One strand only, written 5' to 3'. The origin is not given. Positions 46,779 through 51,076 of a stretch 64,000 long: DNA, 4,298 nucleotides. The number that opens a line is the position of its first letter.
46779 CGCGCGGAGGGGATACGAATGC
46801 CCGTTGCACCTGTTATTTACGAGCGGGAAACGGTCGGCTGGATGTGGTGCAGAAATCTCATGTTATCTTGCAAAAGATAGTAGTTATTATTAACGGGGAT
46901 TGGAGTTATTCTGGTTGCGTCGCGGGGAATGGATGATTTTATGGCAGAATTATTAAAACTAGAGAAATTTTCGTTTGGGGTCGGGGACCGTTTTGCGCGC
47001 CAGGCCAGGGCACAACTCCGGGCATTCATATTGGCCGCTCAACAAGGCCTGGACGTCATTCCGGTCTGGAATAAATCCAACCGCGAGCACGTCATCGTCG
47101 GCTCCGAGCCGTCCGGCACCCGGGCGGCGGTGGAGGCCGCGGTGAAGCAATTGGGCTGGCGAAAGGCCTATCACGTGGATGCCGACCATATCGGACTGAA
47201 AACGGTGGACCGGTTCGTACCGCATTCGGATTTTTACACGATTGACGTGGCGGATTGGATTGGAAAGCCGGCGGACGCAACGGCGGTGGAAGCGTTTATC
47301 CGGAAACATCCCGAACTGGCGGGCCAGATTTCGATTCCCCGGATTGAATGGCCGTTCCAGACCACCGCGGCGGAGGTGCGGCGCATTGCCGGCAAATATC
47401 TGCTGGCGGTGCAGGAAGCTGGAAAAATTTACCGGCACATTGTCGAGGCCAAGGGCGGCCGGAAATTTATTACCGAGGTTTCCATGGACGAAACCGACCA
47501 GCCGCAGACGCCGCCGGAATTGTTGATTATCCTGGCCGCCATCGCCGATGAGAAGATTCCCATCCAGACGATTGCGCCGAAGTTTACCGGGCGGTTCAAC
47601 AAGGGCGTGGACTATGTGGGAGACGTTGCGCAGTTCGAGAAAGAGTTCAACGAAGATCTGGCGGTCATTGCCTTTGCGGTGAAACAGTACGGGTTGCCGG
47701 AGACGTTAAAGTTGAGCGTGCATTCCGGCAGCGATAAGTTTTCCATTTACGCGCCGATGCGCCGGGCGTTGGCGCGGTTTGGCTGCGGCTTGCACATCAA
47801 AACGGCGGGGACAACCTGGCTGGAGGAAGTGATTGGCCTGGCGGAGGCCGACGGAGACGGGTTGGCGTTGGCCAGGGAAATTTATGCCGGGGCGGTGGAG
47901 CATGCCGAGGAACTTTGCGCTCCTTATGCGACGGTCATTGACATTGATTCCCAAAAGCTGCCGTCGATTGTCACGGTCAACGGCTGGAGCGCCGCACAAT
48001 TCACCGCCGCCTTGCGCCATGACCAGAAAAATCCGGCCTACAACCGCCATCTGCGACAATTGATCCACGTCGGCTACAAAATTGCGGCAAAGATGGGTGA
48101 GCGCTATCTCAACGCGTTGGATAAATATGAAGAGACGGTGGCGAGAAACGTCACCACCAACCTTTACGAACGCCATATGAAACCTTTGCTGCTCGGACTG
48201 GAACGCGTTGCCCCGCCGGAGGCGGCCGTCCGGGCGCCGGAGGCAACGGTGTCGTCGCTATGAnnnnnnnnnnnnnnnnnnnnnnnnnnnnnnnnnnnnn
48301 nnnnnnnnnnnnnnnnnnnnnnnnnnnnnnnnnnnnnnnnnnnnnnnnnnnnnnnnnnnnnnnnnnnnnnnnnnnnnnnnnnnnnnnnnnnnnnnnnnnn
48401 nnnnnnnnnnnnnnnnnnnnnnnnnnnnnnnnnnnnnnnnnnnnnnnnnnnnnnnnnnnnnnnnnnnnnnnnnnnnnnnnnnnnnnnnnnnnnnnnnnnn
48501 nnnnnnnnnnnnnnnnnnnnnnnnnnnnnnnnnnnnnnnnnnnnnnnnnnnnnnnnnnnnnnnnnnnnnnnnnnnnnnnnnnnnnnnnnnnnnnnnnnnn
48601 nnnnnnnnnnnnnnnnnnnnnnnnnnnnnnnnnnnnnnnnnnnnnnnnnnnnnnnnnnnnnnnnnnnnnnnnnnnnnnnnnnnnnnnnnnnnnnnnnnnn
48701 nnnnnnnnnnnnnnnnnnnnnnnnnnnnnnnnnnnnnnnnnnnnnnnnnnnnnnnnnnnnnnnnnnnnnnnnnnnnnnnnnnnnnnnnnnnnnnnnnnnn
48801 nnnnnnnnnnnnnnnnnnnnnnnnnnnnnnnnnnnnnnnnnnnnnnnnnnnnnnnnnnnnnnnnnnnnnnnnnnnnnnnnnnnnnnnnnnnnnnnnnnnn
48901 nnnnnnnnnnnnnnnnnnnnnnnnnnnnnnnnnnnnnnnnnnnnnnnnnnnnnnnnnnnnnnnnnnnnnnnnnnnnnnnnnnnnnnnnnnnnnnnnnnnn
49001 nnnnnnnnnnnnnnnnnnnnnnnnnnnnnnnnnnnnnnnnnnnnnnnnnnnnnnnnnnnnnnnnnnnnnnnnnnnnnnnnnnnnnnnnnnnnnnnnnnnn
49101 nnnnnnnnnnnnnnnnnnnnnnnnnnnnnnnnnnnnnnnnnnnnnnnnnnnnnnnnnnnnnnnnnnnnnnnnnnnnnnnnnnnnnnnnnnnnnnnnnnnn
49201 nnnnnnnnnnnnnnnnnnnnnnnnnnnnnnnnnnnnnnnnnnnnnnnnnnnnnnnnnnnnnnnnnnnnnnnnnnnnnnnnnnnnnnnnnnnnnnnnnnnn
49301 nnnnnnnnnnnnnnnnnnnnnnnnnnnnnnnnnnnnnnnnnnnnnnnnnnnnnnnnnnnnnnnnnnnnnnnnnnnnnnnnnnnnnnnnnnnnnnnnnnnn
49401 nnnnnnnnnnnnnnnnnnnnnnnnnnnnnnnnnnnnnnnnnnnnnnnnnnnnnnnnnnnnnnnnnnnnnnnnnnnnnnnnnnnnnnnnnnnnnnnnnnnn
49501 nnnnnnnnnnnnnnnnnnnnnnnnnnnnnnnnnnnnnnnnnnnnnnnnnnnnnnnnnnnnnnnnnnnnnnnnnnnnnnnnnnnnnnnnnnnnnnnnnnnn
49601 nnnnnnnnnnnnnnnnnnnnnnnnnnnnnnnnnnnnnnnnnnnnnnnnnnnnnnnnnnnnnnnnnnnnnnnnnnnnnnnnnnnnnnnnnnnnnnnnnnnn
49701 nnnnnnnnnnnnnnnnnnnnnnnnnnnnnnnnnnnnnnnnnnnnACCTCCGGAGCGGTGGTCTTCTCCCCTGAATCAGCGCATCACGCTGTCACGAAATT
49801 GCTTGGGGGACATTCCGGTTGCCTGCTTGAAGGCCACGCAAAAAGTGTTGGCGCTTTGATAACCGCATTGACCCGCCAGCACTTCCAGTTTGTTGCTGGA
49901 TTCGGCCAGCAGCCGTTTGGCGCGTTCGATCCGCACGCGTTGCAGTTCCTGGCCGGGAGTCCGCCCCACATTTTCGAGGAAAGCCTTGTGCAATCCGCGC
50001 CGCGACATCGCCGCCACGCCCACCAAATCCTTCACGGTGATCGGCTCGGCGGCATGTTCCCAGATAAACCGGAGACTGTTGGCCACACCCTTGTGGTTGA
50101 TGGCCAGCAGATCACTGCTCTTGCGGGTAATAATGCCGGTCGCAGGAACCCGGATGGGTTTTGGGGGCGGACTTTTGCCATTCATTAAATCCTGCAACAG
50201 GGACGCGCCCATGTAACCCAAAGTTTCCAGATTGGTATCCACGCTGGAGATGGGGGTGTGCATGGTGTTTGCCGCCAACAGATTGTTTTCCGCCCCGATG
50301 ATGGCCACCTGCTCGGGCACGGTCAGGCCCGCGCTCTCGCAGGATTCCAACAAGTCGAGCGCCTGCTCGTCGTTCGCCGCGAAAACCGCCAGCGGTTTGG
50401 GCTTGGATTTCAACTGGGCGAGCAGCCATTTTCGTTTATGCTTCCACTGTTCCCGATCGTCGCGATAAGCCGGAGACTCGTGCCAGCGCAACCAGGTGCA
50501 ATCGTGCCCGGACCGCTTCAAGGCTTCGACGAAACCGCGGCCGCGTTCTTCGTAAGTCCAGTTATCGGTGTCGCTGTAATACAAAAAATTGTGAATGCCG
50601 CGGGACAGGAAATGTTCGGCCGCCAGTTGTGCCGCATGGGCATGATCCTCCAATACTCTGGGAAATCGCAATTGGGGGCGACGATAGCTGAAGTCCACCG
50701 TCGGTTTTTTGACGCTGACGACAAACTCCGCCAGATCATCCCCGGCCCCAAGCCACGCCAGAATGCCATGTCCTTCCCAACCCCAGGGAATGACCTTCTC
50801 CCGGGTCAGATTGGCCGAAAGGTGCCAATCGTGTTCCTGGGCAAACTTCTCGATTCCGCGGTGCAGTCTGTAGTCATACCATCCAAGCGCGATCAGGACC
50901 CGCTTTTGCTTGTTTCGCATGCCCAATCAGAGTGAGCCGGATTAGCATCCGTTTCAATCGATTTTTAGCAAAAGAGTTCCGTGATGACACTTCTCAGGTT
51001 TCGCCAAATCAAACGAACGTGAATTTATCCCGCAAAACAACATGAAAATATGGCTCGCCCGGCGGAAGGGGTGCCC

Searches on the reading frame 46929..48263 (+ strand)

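Call 61: search_protein_families(library=pfam, proteins=[window:46929-48263:+], max_evalue=0.001)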
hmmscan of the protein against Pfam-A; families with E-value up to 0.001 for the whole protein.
window:46929-48263:+ (444 aa): 1 family
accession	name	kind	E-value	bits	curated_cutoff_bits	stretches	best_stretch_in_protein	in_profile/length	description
PF16257.11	UxaE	-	6.2e-52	177.3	27.1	1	10-418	77-473/475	tagaturonate epimerase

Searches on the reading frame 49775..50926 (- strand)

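Call 61: search_protein_families(library=pfam, proteins=[window:49775-50926:-], max_evalue=0.001)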
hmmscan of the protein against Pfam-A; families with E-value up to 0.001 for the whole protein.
window:49775-50926:- (383 aa): 5 families
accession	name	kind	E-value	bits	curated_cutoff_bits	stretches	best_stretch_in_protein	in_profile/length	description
PF13377.12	Peripla_BP_3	-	1.1e-33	117.1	26.5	1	103-271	1-167/167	Periplasmic binding protein-like domain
PF12833.13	HTH_18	-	3.3e-20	72.6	33.6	1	304-379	4-79/80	Helix-turn-helix domain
PF00165.29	HTH_AraC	-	4.3e-15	55.8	26.6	1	344-378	8-41/42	Bacterial regulatory helix-turn-helix proteins, AraC family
PF00532.27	Peripla_BP_1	-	3.6e-05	23.8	22.2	1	88-249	97-262/281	Periplasmic binding proteins and sugar binding domain of LacI family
PF13407.12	Peripla_BP_4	-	0.00012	22.2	35.1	1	99-251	111-257/258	Periplasmic binding protein domain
